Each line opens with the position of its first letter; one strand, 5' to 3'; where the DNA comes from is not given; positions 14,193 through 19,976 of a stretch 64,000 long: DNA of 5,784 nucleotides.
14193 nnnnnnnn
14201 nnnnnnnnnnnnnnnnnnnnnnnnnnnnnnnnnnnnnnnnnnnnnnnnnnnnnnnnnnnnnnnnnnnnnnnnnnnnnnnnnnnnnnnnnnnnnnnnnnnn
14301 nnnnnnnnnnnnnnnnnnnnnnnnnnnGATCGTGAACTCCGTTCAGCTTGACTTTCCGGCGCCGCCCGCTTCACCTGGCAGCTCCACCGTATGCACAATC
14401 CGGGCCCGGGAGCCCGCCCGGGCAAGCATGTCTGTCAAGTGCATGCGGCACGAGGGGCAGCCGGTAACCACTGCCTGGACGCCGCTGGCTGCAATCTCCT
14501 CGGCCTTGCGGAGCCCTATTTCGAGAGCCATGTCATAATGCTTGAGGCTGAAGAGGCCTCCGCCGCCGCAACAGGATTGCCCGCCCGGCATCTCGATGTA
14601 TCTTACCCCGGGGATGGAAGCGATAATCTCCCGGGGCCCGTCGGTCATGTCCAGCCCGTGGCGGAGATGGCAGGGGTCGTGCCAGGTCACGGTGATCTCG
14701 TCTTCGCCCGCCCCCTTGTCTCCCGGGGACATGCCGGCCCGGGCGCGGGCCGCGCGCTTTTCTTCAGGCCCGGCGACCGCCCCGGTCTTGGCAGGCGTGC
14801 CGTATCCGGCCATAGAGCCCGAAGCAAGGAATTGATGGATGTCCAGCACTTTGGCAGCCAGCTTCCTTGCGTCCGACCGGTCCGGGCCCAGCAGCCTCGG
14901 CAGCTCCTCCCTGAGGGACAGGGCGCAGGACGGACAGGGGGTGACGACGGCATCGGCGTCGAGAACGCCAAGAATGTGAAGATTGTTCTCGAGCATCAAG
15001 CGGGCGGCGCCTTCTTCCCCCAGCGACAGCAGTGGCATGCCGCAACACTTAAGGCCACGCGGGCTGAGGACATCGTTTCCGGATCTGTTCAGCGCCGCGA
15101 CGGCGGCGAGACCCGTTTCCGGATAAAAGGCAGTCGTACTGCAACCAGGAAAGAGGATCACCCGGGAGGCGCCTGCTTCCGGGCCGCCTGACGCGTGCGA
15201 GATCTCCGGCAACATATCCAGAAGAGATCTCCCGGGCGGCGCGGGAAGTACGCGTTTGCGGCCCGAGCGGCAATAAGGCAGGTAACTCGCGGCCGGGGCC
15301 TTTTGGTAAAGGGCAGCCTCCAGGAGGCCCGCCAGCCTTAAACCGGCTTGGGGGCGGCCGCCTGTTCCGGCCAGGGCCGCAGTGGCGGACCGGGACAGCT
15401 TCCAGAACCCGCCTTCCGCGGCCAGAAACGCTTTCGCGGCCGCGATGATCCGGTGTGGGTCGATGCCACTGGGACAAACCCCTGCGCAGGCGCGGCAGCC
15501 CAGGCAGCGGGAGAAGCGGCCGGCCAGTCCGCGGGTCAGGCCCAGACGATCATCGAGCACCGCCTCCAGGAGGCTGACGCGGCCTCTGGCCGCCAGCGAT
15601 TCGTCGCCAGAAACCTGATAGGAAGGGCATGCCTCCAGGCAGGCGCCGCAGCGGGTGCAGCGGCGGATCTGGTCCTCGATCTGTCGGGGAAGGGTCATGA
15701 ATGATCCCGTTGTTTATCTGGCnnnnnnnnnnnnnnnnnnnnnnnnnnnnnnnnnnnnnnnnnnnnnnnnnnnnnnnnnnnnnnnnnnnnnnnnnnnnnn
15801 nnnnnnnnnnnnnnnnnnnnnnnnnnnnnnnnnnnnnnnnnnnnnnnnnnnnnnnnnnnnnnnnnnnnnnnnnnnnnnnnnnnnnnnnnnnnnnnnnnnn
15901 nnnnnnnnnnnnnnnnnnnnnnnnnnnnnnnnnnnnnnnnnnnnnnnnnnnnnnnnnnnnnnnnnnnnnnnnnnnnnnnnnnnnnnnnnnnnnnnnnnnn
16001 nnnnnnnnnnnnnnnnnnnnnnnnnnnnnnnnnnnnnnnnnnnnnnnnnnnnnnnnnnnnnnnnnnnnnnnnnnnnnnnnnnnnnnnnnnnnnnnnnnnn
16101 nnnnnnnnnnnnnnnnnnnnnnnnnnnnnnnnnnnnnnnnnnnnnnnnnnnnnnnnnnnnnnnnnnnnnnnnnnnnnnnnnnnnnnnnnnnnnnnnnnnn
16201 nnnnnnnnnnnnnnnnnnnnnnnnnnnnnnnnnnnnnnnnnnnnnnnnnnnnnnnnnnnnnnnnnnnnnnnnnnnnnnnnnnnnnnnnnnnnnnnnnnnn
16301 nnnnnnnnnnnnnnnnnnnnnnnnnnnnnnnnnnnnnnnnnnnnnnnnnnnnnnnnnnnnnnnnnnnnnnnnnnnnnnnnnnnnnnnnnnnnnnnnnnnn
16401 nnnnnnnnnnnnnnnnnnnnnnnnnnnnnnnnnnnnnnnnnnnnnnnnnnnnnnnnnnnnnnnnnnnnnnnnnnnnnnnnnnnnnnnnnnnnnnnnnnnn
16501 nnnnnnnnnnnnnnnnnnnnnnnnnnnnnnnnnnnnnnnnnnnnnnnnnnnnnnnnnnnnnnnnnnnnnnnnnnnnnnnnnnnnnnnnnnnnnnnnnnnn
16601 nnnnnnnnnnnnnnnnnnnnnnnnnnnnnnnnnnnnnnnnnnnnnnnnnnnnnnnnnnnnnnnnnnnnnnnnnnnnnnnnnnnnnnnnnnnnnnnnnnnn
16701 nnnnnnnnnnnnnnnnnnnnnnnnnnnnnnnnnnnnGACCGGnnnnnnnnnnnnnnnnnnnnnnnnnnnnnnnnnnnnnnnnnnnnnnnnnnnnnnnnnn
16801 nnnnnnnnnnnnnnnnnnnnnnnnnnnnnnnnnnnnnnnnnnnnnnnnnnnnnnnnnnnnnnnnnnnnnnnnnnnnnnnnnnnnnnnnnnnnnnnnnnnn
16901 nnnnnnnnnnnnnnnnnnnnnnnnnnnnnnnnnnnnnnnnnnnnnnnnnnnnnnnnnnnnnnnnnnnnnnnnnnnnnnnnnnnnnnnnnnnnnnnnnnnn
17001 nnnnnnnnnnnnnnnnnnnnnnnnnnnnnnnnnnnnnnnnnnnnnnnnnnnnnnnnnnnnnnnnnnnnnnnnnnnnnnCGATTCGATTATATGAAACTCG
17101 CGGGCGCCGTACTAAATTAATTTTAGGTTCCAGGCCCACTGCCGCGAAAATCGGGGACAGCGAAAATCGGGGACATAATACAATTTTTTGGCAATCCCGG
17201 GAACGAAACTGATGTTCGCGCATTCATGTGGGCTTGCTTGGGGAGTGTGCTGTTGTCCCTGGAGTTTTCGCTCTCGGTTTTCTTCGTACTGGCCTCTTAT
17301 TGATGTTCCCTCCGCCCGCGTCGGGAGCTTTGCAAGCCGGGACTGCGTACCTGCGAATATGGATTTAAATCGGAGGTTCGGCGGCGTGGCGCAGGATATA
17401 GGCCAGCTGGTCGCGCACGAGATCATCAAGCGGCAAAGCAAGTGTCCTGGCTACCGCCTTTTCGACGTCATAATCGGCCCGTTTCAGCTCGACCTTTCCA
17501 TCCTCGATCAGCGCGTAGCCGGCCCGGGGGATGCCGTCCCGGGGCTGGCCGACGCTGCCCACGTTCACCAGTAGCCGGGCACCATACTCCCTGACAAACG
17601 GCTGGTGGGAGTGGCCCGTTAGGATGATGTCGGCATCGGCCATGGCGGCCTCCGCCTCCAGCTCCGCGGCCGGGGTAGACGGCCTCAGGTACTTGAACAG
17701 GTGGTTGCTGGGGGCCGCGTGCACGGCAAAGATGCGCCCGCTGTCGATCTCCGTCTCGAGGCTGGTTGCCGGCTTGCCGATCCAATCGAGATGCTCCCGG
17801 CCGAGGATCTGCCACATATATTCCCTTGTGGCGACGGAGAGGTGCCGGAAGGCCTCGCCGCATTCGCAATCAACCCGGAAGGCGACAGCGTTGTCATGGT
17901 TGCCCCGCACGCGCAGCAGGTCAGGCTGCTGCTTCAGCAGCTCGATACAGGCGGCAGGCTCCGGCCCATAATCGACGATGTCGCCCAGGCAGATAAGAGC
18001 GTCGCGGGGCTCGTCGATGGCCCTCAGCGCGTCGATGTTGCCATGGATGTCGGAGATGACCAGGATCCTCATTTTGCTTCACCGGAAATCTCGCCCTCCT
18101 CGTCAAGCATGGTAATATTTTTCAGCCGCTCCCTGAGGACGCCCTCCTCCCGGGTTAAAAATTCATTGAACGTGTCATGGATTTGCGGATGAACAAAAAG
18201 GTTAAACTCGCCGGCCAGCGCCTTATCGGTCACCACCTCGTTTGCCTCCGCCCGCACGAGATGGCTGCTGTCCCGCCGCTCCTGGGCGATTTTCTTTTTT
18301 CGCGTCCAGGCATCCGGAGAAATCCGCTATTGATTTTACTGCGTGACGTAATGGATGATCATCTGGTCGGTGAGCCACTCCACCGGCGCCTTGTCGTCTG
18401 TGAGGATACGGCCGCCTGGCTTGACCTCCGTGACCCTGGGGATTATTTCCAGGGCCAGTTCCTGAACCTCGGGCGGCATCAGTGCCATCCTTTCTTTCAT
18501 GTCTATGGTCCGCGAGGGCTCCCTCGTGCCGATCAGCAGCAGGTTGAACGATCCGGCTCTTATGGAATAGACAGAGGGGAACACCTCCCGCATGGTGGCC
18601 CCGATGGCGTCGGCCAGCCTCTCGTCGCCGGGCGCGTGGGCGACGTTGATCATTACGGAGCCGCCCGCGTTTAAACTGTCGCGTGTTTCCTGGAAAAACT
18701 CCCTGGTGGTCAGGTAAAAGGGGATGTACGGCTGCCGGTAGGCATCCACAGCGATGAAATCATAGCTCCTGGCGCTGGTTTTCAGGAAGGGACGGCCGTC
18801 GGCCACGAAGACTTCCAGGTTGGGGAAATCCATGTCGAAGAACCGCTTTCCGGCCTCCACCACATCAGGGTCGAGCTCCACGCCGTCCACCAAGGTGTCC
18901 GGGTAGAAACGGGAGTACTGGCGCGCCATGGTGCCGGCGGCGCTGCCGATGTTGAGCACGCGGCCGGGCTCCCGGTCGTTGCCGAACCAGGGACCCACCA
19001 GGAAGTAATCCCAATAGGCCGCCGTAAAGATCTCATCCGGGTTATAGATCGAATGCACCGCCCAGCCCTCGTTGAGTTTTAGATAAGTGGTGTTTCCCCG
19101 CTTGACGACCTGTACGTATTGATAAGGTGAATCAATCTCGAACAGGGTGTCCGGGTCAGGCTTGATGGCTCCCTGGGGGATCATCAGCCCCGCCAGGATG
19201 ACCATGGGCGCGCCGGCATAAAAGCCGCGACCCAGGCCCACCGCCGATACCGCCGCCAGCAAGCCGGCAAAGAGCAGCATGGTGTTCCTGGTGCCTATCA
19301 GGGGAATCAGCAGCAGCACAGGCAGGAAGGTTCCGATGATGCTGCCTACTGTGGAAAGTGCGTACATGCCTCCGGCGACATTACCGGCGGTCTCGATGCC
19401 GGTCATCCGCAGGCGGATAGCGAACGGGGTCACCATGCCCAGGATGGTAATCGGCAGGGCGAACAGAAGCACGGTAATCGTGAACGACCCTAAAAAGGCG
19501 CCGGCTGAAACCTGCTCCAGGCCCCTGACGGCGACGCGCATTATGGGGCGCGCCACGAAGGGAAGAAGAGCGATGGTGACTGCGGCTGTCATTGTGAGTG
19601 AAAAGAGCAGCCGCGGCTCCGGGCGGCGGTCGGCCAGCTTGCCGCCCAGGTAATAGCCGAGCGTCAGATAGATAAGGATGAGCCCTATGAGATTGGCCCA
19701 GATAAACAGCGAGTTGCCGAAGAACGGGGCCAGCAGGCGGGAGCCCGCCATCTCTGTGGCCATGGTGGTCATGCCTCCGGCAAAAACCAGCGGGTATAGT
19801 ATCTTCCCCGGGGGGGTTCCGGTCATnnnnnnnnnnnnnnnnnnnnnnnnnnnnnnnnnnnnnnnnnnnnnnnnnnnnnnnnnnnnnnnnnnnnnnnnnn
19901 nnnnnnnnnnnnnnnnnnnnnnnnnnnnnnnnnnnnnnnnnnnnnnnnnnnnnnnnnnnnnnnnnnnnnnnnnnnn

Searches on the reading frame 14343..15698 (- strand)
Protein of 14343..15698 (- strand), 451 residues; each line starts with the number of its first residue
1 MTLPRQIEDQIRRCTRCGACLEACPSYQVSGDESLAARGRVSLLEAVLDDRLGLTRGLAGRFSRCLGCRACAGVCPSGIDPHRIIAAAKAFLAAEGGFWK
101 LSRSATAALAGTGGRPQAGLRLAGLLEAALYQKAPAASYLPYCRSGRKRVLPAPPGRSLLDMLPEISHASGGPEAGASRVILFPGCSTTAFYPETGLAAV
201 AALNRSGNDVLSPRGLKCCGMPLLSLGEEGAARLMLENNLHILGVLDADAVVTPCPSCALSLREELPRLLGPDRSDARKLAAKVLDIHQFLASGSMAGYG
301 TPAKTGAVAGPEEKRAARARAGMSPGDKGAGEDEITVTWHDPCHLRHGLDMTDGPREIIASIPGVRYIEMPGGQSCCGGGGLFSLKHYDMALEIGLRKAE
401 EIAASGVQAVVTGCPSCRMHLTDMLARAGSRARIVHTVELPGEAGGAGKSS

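Call 18: search_protein_families(library=ncbifam, proteins=[window:14343-15698:-], max_evalue=0.00001)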
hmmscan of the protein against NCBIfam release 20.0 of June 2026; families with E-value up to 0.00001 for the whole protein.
window:14343-15698:- (451 aa): 13 families
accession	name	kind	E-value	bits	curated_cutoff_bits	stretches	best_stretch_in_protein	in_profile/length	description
NF045670.1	quin_L_LdhH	equivalog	2.5e-65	221.1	800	2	9-293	301-585/706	L-lactate dehydrogenase (quinone) large subunit LdhH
NF004898.0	PRK06259.1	equivalog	4.9e-49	167.2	385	1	174-430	258-472/488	fumarate reductase (CoM/CoB) subunit TfrB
NF008369.0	PRK11168.1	equivalog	7.8e-42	143.6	278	1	63-440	58-394/401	anaerobic glycerol-3-phosphate dehydrogenase subunit C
NF008434.0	PRK11274.1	equivalog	2.6e-35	122.1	333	1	7-440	18-402/409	glycolate oxidase subunit GlcF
TIGR03379.1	glycerol3P_GlpC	equivalog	4.2e-21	75.1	279.9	1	178-422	162-378/397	anaerobic glycerol-3-phosphate dehydrogenase subunit GlpC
NF045663.1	diclust_near_Sec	equivalog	7.7e-19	67.3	530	1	169-268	411-509/759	pyridine nucleotide-disulfide oxidoreductase/dicluster-binding protein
NF045796.1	DsrK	equivalog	3.8e-11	42.3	400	0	336-424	323-419/453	sulfate reduction electron transfer complex DsrMKJOP subunit DsrK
NF045724.1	ferredox_TmcB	equivalog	7.3e-11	41.3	735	1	336-426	314-409/430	electron transfer complex ferredoxin TmcB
NF045711.1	sulf_resp_HmcF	equivalog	2.2e-10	39.9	750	0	336-424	336-428/457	sulfate respiration complex iron-sulfur protein HmcF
TIGR03288.1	CoB_CoM_SS_B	equivalog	2.2e-08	33.8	345.15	0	348-421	162-237/290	CoB--CoM heterodisulfide reductase subunit B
TIGR00273.1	TIGR00273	equivalog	6.6e-07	28.5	444.8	1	12-98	293-378/432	LutB/LldF family L-lactate oxidation iron-sulfur protein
NF004616.0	PRK05950.1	subfamily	8.2e-07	28.4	228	1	9-93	144-234/238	succinate dehydrogenase iron-sulfur subunit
TIGR00384.1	dhsB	subfamily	2.8e-06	27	88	1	8-88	136-221/222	succinate dehydrogenase and fumarate reductase iron-sulfur protein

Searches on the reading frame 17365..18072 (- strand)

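Call 19: search_protein_families(library=ncbifam, proteins=[window:17365-18072:-], max_evalue=0.00001)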
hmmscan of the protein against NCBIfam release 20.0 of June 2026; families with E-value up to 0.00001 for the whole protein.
window:17365-18072:- (235 aa): 3 families
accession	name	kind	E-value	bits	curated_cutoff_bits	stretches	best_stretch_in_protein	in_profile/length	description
NF006988.0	PRK09453.1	equivalog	1.4e-15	57.6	117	2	141-200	113-171/183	phosphodiesterase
TIGR00040.1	yfcE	subfamily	6.4e-15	55.6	56.25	1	1-193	1-152/158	YfcE family phosphodiesterase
NF008516.0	PRK11439.1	equivalog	9.8e-08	32.2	326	1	3-61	19-82/218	protein-serine/threonine phosphatase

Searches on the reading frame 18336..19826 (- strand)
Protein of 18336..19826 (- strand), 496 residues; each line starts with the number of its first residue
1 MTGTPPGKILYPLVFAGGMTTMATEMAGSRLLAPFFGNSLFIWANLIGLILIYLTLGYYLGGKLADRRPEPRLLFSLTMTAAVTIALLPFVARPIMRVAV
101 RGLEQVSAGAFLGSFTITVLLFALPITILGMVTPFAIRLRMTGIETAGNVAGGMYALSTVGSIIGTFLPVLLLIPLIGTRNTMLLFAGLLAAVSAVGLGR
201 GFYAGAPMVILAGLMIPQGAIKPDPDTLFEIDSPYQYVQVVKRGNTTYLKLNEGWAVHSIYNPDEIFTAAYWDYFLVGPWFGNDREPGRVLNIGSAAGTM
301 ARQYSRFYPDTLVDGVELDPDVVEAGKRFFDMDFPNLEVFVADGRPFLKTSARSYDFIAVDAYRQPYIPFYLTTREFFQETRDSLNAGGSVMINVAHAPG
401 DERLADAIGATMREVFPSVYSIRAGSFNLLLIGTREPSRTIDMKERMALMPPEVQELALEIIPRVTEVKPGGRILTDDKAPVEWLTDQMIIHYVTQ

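Call 8: search_protein_families(library=ncbifam, proteins=[window:18336-19826:-])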
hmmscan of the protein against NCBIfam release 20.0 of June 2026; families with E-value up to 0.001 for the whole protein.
window:18336-19826:- (496 aa): 6 families
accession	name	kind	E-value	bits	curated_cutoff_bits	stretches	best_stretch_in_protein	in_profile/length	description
NF037959.1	MFS_SpdSyn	subfamily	1.2e-54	185.8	40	1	22-485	5-480/480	fused MFS/spermidine synthase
NF003380.0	PRK04457.1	equivalog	9.7e-15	54.3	304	1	286-408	69-191/265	polyamine aminopropyltransferase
NF002010.0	PRK00811.1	equivalog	1.7e-12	47.2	260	1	228-421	26-219/287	polyamine aminopropyltransferase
NF002956.0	PRK03612.1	equivalog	1.6e-10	40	472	1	232-414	248-436/522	polyamine aminopropyltransferase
TIGR00417.1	speE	equivalog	7e-09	35.3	249.55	1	285-418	71-209/271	spermidine synthase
NF002435.0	PRK01581.1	equivalog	6e-05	22.3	537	1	226-412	98-285/374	polyamine aminopropyltransferase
